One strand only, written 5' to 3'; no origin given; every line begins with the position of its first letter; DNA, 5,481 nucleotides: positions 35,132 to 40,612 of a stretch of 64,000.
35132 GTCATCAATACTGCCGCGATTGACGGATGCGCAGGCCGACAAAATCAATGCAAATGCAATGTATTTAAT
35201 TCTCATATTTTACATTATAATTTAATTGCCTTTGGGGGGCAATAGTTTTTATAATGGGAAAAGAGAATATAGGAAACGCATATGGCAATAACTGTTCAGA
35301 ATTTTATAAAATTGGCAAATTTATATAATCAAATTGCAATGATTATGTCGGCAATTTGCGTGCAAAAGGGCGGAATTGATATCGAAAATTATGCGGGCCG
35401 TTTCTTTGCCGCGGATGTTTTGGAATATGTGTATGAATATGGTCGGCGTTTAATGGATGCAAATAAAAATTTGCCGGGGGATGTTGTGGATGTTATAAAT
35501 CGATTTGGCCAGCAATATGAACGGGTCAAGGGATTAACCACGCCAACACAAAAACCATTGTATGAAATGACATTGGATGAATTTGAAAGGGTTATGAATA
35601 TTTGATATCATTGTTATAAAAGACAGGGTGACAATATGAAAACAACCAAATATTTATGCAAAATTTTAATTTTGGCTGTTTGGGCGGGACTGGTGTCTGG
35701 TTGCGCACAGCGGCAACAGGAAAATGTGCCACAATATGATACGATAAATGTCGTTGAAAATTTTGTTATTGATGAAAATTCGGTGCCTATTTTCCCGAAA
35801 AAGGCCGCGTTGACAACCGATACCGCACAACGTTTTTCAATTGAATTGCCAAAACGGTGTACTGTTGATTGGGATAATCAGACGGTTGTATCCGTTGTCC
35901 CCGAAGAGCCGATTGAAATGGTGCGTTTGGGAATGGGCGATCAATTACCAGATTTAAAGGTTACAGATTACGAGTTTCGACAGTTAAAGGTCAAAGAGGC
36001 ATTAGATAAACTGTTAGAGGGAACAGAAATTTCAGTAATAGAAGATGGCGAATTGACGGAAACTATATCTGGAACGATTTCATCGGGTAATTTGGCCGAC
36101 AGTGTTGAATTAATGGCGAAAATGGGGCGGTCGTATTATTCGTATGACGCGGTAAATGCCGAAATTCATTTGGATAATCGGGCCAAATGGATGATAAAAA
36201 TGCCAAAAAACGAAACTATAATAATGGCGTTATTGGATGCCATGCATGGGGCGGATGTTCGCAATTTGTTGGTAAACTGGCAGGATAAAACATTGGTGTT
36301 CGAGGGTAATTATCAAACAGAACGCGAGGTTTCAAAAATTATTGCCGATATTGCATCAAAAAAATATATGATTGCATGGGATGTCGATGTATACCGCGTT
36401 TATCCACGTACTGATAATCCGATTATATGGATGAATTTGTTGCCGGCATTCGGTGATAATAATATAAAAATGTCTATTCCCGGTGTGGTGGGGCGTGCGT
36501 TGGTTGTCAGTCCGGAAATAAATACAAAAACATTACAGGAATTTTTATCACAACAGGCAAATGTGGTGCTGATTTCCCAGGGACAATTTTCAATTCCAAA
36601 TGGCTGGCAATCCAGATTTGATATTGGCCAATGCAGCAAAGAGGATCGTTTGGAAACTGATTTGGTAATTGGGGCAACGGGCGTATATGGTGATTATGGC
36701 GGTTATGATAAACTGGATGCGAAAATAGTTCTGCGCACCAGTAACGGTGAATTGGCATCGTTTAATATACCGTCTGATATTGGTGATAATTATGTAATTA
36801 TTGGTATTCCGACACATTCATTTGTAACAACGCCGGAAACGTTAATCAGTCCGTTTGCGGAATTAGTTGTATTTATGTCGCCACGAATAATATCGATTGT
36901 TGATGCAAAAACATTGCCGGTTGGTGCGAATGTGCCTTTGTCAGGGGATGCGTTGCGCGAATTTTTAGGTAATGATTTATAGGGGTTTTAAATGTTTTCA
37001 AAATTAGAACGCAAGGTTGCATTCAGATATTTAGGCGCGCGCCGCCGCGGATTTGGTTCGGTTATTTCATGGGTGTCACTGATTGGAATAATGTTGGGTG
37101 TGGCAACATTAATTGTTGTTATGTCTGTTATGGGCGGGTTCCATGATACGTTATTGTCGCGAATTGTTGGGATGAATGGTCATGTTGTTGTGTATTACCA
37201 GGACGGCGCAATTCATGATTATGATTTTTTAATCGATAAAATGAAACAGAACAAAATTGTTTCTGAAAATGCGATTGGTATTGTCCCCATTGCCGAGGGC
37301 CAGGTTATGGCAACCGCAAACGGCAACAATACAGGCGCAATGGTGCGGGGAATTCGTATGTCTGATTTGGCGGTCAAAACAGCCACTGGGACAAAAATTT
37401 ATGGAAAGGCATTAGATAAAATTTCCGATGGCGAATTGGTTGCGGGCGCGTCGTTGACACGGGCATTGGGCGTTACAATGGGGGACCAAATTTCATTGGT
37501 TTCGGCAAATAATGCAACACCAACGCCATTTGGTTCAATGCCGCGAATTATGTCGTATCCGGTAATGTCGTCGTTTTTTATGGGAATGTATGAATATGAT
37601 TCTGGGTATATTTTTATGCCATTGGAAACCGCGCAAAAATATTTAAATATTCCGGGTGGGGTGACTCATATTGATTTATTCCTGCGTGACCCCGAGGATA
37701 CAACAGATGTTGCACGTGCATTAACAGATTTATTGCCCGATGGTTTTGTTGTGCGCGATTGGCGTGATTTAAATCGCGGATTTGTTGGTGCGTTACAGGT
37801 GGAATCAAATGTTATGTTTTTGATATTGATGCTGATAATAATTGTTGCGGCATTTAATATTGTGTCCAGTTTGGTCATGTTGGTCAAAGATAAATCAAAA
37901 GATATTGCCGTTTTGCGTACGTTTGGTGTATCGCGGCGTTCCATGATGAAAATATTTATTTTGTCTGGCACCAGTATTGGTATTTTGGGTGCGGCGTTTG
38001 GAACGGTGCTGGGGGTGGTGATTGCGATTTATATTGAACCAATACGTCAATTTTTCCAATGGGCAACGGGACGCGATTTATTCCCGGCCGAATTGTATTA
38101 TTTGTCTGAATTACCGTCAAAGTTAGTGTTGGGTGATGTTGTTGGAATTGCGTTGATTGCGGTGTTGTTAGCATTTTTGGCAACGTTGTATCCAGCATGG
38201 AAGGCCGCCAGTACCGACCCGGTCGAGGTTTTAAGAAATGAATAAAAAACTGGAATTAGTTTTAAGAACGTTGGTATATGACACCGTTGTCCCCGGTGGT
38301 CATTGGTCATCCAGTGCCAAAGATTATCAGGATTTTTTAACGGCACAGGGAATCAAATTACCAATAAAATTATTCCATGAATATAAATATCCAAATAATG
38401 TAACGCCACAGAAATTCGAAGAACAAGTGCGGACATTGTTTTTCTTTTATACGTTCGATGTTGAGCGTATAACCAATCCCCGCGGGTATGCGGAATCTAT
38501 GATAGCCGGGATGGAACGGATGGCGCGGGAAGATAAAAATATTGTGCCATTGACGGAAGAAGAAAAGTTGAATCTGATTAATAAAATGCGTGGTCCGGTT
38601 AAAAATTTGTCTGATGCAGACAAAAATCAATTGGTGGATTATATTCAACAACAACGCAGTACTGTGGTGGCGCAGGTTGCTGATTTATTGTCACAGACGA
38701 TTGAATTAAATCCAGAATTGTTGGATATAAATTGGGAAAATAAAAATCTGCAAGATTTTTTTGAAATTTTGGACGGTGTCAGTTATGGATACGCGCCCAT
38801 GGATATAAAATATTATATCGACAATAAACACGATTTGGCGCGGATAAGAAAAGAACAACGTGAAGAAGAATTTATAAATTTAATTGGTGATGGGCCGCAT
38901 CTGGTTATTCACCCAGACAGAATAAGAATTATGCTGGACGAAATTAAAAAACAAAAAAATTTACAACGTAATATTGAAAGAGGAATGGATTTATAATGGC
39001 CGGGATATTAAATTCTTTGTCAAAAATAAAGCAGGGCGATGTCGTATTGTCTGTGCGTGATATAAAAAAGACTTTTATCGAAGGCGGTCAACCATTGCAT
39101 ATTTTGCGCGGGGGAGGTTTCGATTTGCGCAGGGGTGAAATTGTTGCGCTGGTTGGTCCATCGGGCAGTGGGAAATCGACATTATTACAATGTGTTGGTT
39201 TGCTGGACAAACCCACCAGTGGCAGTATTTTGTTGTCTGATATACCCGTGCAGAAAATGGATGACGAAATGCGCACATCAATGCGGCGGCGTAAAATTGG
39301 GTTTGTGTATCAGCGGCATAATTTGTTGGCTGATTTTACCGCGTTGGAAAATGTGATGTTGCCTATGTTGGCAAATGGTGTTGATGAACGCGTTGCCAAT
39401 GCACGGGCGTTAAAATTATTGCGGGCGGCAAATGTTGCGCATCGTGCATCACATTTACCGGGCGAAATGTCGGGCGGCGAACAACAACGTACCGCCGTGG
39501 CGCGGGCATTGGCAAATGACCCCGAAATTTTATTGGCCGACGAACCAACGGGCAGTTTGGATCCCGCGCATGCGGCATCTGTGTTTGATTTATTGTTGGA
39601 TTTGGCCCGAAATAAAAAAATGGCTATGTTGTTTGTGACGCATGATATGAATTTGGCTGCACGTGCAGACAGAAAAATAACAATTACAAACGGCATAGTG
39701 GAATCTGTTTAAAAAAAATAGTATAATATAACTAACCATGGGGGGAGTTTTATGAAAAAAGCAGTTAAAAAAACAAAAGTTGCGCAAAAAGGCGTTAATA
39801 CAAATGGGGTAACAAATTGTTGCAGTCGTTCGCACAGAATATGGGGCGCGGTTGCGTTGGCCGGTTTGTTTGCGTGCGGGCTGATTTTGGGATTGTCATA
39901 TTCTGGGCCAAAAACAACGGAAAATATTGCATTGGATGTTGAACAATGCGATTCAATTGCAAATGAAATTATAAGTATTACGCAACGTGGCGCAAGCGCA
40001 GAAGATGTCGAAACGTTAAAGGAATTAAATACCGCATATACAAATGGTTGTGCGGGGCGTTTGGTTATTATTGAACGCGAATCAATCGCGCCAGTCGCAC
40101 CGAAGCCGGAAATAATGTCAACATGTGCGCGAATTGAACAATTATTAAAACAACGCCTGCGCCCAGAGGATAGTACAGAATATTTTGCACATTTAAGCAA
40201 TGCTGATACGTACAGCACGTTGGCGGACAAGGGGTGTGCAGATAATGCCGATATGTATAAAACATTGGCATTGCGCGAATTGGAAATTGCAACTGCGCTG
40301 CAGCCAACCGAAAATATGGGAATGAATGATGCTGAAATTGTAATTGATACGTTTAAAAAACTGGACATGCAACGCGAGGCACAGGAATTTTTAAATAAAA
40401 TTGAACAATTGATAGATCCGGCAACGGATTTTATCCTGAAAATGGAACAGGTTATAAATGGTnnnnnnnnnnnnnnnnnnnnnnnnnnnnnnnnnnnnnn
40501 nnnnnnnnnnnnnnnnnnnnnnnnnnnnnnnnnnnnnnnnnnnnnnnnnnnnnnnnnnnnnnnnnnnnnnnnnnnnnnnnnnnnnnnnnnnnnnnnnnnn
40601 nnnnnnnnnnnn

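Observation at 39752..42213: Tandemly duplicated two-gene module encoding paralogous membrane/secreted proteins with a shared GC-x(4,5)-F-TDM(G/A) cysteine motif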

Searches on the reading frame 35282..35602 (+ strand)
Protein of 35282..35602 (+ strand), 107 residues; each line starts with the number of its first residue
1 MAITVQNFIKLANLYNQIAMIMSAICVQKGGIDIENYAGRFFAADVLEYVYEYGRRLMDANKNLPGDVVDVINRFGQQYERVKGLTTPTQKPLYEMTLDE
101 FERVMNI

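Call 19: search_protein_families(library=ncbifam, proteins=[window:35282-35602:+], max_evalue=1)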
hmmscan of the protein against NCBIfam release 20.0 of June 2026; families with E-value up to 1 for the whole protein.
window:35282-35602:+ (107 aa): 2 families
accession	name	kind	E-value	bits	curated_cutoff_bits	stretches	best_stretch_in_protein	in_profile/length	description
TIGR03283.1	thy_syn_methano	equivalog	0.031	13.8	174.55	1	33-100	62-128/201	thymidylate synthase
NF040841.1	AMEP412_fam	subfamily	0.067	13.5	45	1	37-72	25-59/74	AMEP412 family response elicitor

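Call 20: search_protein_families(library=pfam, proteins=[window:35282-35602:+], max_evalue=1)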
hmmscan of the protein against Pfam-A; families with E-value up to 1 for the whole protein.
window:35282-35602:+ (107 aa): 1 family
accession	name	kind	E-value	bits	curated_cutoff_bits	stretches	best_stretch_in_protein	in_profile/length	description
PF21581.3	SCD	-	0.054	14.3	27.5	1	24-87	9-69/75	Stromalin conservative domain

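Call 88: search_protein_families(library=phrogs, proteins=[window:35282-35602:+], max_evalue=0.1)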
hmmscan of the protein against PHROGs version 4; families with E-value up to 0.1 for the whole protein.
window:35282-35602:+ (107 aa): 0 families

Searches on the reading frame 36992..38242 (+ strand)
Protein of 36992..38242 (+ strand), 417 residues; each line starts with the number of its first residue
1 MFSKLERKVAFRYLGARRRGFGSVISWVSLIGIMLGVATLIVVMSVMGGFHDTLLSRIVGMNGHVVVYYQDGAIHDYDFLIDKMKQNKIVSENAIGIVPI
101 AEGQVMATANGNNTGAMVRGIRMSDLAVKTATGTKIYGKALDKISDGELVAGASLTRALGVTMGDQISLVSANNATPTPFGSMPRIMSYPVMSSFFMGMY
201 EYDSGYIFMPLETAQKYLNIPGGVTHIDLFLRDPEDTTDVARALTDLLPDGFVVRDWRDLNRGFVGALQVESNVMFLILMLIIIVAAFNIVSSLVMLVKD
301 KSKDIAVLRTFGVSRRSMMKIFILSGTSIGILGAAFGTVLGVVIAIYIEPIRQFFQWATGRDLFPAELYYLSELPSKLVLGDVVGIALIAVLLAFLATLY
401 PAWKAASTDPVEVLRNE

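Call 19: search_protein_families(library=ncbifam, proteins=[window:36992-38242:+], max_evalue=1)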
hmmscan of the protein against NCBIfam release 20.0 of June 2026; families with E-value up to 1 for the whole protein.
window:36992-38242:+ (417 aa): 10 families
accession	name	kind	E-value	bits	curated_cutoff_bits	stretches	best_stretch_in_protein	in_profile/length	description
TIGR02212.1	lolCE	equivalog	2.1e-125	418.9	362.45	1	5-417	2-411/411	lipoprotein-releasing ABC transporter permease subunit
NF008357.0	PRK11146.1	exception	3e-66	223.9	439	1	3-415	3-412/414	lipoprotein-releasing ABC transporter permease subunit LolE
NF008076.0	PRK10814.1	exception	7.3e-65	219.5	473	1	8-417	8-399/399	lipoprotein-releasing ABC transporter permease subunit LolC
TIGR02213.1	lolE_release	exception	2.7e-63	214.3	540.35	1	10-415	7-409/411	lipoprotein-releasing ABC transporter permease subunit LolE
TIGR03434.1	ADOP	subfamily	6.7e-09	34.4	622.3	2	383-417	769-803/803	ADOP family duplicated permease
NF041854.1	ABC_perm_YbbP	equivalog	4.9e-05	21.4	999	1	259-416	228-370/806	putative ABC transporter permease subunit YbbP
NF038347.1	FtsX_Gpos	exception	0.00027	20.4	225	1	264-351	160-245/296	permease-like cell division protein FtsX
NF038346.1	FtsX_actino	exception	0.00034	20.1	250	1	231-347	139-255/308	permease-like cell division protein FtsX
NF000187.3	BlaMIR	exception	0.046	12.8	882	1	89-136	92-139/381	MIR family cephalosporin-hydrolyzing class C beta-lactamase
TIGR00540.1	TPR_hemY_coli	hypoth_equivalog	0.31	9.7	142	1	266-318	32-84/385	heme biosynthesis-associated TPR protein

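Call 20: search_protein_families(library=pfam, proteins=[window:36992-38242:+], max_evalue=1)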
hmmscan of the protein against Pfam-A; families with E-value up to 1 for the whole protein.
window:36992-38242:+ (417 aa): 3 families
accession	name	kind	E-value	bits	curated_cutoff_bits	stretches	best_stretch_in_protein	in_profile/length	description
PF02687.27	FtsX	-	2.8e-15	56.9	25.5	1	277-410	2-120/120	FtsX-like permease C-terminal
PF12704.14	MacB_PCD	-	3.2e-11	44.4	27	1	26-246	1-206/207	MacB-like periplasmic core domain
PF04478.17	Mid2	-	0.22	11.7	23.2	0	371-400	41-69/150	Mid2 like cell wall stress sensor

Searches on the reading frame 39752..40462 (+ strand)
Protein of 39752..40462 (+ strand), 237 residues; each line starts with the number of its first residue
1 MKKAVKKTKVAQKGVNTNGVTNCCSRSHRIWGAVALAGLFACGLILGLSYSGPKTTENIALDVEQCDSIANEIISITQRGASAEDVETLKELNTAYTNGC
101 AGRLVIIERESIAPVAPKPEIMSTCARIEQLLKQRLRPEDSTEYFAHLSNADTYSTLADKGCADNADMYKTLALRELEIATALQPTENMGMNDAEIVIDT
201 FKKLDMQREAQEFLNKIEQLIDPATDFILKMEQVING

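Call 7: search_protein_families(library=pfam, proteins=[window:39752-40462:+], max_evalue=1)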
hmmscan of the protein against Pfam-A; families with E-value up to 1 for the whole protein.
window:39752-40462:+ (237 aa): 0 families

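Call 8: search_protein_families(library=ncbifam, proteins=[window:39752-40462:+], max_evalue=1)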
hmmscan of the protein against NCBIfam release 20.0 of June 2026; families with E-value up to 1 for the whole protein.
window:39752-40462:+ (237 aa): 2 families
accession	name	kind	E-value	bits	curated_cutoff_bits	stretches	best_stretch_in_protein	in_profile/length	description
TIGR01093.1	aroD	equivalog_domain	0.023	14.8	139.3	1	56-106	135-185/229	type I 3-dehydroquinate dehydratase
NF007051.0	PRK09505.1-1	equivalog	0.082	10.9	864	1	148-213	523-589/686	alpha-amylase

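Call 23: find_homologous_proteins(query=window:39752-40462:+, max_evalue=0.001)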
Query window:39752-40462:+ (237 aa): 81 proteins with E <= 0.001 among 622 candidates.
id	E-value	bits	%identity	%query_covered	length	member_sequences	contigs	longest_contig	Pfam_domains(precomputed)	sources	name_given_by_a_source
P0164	2.6e-149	513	99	100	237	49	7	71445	-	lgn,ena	-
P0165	1.2e-131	455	68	81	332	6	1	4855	-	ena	-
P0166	7.3e-114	397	78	100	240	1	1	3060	-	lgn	-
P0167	2.3e-113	395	77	100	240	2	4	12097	-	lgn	-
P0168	1.2e-112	393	78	100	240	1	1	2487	-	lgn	-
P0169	2.2e-104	366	72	100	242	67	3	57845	-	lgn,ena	-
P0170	6.4e-104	364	71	100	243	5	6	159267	-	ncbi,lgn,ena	-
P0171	8.2e-103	361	74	100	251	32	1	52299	-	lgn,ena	-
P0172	3.0e-102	359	74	94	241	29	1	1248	-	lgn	-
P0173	5.1e-102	358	74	91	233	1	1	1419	-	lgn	-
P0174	2.8e-101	356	72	100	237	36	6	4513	-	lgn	-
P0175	5.6e-101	355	72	100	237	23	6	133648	-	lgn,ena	-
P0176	1.0e-100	354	72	100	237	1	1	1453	-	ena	-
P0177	1.3e-99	350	71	100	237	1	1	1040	-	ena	-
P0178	1.8e-99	350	70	100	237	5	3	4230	-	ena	-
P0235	4.5e-42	162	41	95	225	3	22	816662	-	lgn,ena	-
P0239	1.8e-40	157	39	94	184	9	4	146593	-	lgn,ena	-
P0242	2.5e-30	124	32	89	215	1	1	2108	-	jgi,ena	-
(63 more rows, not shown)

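Call 42: find_encoding_contigs(protein=P0235, flank=8000, max_places=2)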
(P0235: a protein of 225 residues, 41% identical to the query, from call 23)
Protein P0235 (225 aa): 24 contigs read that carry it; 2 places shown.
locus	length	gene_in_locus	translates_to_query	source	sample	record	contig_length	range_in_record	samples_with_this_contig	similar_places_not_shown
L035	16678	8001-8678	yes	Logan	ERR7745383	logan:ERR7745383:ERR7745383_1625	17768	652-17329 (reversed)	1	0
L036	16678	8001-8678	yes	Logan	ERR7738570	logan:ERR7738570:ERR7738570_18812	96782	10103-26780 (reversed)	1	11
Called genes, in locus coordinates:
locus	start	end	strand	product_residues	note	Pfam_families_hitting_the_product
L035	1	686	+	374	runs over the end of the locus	?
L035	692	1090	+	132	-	PF02367:TsaE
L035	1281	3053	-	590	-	PF11104:PilM_2 (weak), PF14450:FtsA, PF00834:Ribul_P_3_epim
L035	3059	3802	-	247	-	PF03799:FtsQ_DivIB_C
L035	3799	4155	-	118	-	-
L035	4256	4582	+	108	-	-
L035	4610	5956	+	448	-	-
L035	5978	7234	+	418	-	PF12704:MacB_PCD, PF02687:FtsX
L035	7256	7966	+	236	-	PF00005:ABC_tran, PF02463:SMC_N (weak), PF13304:AAA_21 (faint)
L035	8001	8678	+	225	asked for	-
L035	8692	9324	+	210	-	-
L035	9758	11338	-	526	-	PF04348:LppC, PF13458:Peripla_BP_6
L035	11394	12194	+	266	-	PF00590:TP_methylase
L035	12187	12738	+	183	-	PF03193:RsgA_GTPase (weak), PF00350:Dynamin_N (faint), PF01926:MMR_HSR1, PF02421:FeoB_N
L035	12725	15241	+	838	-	PF12705:PDDEXK_1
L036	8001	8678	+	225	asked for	-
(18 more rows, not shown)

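Call 69: find_encoding_contigs(protein=P0242, flank=8000, max_places=2)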
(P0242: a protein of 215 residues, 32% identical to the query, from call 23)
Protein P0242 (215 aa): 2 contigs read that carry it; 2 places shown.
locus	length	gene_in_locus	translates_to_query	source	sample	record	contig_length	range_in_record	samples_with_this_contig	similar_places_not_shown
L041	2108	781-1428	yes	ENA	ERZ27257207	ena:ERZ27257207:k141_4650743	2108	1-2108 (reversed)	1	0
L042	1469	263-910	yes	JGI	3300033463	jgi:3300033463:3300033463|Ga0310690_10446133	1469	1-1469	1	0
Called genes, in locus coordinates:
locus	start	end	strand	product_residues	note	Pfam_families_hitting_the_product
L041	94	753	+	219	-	PF00005:ABC_tran, PF02463:SMC_N (faint), PF13304:AAA_21 (faint)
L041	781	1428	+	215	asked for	-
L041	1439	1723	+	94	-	-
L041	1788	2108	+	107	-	?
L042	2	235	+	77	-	?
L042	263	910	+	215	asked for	-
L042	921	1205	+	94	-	-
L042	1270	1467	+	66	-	?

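Call 70: find_encoding_contigs(protein=P0239, flank=8000, max_places=1)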
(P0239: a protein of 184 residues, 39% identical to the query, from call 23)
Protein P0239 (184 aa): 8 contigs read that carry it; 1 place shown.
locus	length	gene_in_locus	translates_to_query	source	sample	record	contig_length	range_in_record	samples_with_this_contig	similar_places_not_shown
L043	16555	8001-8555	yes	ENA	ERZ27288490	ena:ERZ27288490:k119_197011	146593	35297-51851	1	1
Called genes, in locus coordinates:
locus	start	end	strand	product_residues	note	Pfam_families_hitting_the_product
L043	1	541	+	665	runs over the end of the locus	PF00270:DEAD (weak), PF04851:ResIII, PF17757:UvrB_inter, PF27431:UvrB_3rd, PF00271:Helicase_C, PF12344:UvrB, PF02151:UVR (faint)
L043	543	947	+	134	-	PF02367:TsaE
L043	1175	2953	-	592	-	PF11104:PilM_2 (weak), PF14450:FtsA, PF00834:Ribul_P_3_epim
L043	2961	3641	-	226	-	PF03799:FtsQ_DivIB_C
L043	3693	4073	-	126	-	-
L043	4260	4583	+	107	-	-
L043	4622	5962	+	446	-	-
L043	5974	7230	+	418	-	PF12704:MacB_PCD, PF02687:FtsX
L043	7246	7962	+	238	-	PF00005:ABC_tran, PF13304:AAA_21 (faint)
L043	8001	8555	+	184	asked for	-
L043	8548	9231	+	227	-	-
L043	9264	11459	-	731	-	PF02534:T4SS-DNA_transf, PF10412:TrwB_AAD_bind, PF12696:TraG-D_C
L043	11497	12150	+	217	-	PF04452:Methyltrans_RNA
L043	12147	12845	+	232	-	PF01479:S4, PF00849:PseudoU_synth_2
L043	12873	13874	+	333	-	PF13371:TPR_9 (faint), PF13428:TPR_14 (faint), PF13432:TPR_16 (weak), PF10516:SHNi-TPR (faint), PF00515:TPR_1 (weak), PF07719:TPR_2 (weak), PF13181:TPR_8 (weak), PF13414:TPR_11 (weak), +3 more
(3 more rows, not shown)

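Call 88: search_protein_families(library=phrogs, proteins=[window:39752-40462:+], max_evalue=0.1)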
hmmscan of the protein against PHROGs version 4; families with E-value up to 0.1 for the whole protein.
window:39752-40462:+ (237 aa): 0 families
